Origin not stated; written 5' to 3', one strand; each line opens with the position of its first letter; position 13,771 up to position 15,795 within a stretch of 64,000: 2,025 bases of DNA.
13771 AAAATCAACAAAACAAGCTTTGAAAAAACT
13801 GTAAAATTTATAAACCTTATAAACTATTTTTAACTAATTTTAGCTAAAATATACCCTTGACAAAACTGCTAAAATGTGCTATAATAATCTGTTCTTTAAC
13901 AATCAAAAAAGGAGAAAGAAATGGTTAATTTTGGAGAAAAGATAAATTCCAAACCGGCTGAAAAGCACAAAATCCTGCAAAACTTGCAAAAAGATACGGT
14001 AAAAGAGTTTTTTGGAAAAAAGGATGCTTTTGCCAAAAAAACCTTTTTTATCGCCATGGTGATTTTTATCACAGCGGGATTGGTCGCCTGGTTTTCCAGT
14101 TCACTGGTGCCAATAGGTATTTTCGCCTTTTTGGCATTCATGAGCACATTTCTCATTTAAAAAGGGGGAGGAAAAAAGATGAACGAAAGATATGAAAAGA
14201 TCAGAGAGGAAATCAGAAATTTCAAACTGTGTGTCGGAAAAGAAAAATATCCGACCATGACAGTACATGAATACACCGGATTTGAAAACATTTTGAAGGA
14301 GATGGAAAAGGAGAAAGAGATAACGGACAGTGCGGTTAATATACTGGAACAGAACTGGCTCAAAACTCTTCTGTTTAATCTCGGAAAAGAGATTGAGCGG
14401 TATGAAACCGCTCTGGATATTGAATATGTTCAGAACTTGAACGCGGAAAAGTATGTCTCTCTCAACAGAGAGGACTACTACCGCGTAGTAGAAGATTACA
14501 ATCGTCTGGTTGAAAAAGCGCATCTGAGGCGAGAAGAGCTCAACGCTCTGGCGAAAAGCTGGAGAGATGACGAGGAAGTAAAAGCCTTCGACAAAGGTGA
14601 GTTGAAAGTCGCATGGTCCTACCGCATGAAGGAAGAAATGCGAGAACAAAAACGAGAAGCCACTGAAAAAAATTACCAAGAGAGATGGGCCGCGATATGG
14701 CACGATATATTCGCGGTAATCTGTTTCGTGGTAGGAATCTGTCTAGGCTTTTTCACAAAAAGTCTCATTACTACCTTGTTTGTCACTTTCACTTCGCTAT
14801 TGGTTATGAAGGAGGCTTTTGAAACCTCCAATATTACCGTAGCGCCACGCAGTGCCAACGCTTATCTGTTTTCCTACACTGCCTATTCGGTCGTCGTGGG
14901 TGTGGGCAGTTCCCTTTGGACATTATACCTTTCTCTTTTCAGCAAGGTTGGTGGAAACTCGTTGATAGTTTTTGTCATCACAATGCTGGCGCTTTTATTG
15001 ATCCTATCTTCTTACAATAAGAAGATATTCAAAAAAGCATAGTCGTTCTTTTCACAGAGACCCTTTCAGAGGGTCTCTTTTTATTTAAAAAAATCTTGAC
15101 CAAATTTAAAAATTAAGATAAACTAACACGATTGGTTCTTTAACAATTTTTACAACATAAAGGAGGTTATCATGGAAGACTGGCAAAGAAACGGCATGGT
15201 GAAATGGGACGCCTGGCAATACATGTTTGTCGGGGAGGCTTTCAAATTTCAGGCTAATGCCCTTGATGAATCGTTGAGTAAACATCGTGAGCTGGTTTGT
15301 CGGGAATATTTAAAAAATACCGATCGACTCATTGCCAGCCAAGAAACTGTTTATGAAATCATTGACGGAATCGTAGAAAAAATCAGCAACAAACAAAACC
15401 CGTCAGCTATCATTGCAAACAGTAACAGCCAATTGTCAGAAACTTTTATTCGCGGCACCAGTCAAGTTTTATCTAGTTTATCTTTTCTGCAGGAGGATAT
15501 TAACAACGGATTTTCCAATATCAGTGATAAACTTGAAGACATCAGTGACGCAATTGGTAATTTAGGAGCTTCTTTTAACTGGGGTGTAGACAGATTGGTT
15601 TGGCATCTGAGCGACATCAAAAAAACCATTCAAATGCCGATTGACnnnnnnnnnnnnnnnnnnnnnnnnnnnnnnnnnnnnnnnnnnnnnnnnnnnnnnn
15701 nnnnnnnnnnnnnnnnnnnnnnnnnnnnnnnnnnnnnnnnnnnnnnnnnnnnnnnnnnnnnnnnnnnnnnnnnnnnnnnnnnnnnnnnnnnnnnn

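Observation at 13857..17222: Cluster of four consecutive orphan genes, each with its own duplicated promoter-leader cassette containing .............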

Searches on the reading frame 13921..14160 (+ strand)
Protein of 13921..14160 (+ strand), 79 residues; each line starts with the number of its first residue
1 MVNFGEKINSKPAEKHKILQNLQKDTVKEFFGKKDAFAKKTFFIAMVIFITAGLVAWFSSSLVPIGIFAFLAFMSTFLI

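Call 11: search_protein_families(library=pfam, proteins=[window:13921-14160:+], max_evalue=0.01)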
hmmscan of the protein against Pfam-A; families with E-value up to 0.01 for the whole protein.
window:13921-14160:+ (79 aa): 0 families

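Call 85: search_protein_families(library=ncbifam, proteins=[window:13921-14160:+], max_evalue=0.01)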
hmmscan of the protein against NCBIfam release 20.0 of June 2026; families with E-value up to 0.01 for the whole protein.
window:13921-14160:+ (79 aa): 0 families

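Call 86: search_protein_families(library=padloc, proteins=[window:13921-14160:+], max_evalue=0.01)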
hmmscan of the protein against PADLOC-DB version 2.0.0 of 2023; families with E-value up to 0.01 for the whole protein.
window:13921-14160:+ (79 aa): 0 families

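Call 87: search_protein_families(library=phrogs, proteins=[window:13921-14160:+], max_evalue=0.01)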
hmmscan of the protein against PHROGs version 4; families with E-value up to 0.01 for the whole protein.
window:13921-14160:+ (79 aa): 0 families

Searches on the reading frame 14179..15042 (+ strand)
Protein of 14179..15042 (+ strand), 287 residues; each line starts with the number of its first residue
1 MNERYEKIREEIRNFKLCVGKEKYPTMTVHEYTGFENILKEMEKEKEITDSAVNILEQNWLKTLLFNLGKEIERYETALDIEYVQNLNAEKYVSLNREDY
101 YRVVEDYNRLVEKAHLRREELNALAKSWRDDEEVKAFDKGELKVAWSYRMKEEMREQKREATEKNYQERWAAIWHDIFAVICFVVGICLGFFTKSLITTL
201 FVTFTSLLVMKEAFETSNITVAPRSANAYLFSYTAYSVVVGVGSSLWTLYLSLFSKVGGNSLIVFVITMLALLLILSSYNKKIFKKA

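Call 11: search_protein_families(library=pfam, proteins=[window:14179-15042:+], max_evalue=0.01)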
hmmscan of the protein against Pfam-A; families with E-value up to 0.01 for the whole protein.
window:14179-15042:+ (287 aa): 0 families

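Call 81: find_homologous_proteins(query=window:14179-15042:+, max_evalue=0.001)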
Query window:14179-15042:+ (287 aa): 3 proteins with E <= 0.001 among 1513 candidates.
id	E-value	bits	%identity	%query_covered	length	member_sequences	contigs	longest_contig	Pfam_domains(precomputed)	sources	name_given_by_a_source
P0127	2.2e-183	626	100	100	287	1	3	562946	-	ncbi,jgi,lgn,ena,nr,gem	ncbi:MAG TPA: hypothetical protein P5230_01390 [Candidatus Magasanikbacteria bacterium]|nr:hypotheti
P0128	1.7e-88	315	53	97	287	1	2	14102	-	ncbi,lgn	-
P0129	2.1e-83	298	53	98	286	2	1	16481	-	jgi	-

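Call 82: find_encoding_contigs(protein=P0128, flank=8000, max_places=1)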
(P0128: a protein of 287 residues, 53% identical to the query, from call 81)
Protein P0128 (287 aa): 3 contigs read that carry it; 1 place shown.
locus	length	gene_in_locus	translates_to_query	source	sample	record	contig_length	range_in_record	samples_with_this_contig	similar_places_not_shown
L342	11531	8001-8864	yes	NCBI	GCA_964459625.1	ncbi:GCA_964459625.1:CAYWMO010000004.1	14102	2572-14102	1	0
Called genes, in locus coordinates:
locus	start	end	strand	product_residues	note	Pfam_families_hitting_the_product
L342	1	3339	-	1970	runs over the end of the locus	?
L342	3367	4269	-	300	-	-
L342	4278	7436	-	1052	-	-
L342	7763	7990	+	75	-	-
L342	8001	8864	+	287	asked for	-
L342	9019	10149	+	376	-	PF01368:DHH (weak)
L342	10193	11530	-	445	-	?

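Call 83: find_encoding_contigs(protein=P0129, flank=8000, max_places=1)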
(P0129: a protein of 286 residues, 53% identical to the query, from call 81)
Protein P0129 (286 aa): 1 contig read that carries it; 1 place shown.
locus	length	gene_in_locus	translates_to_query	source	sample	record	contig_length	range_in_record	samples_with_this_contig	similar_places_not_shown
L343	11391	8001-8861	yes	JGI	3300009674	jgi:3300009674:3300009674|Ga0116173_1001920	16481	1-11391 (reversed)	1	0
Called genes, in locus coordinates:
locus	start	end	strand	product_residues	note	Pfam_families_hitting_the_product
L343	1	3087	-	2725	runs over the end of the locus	?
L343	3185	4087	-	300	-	-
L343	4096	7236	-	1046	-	-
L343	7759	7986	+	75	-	-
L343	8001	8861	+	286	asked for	-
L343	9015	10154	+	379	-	PF01368:DHH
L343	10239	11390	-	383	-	?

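Call 85: search_protein_families(library=ncbifam, proteins=[window:14179-15042:+], max_evalue=0.01)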
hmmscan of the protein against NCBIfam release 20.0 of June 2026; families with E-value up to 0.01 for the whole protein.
window:14179-15042:+ (287 aa): 0 families

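Call 86: search_protein_families(library=padloc, proteins=[window:14179-15042:+], max_evalue=0.01)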
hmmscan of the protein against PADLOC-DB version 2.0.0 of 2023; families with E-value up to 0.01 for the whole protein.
window:14179-15042:+ (287 aa): 0 families

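Call 87: search_protein_families(library=phrogs, proteins=[window:14179-15042:+], max_evalue=0.01)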
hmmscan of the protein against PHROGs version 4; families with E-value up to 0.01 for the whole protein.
window:14179-15042:+ (287 aa): 0 families

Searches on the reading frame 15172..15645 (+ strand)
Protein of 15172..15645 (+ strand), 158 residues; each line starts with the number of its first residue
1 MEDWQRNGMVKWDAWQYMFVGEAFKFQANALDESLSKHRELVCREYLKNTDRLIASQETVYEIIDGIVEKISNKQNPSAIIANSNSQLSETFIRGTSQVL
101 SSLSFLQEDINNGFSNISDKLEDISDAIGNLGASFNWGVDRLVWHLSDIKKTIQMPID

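Call 92: search_protein_representatives(protein=window:15172-15645:+)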
Query: 158 residues. Proteins with E-value up to 0.001 (for the whole library): 8; up to 1e-10: 2; up to 1e-30: 1. The best 8 are listed.
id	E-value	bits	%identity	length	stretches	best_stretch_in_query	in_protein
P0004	1.8e-37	145.1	47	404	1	6-157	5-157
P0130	1.2e-12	64.5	37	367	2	12-85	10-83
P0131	2.1e-08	50.8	28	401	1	6-156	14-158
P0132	1.8e-07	47.7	34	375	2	103-158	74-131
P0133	4.6e-05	39.9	32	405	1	72-148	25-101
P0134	4.9e-05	39.8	33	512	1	76-148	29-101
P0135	1.9e-04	37.9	30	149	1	89-152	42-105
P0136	4.1e-04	36.8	31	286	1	71-151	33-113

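Call 93: find_encoding_contigs(protein=P0131, flank=4000, max_places=2)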
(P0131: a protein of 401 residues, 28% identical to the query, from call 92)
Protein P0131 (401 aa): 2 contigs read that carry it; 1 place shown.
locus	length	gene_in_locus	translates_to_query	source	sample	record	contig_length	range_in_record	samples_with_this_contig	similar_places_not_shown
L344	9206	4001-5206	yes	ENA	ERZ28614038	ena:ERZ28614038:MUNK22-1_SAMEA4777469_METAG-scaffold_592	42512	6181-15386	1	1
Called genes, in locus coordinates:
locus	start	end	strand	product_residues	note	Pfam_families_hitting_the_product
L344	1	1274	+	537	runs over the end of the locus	PF25954:Beta-barrel_RND_2 (weak), PF25990:Beta-barrel_YknX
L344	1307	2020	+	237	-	PF25984:BSH_YknX (weak), PF25990:Beta-barrel_YknX (faint)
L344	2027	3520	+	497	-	PF13347:MFS_2 (weak), PF07690:MFS_1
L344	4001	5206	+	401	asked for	-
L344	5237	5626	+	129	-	-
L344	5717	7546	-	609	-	PF00753:Lactamase_B, PF23023:Anti-Pycsar_Apyc1 (faint), PF12706:Lactamase_B_2, PF22505:RNase_J_b_CASP, PF17770:RNase_J_C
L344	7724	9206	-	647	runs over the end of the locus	PF00496:SBP_bac_5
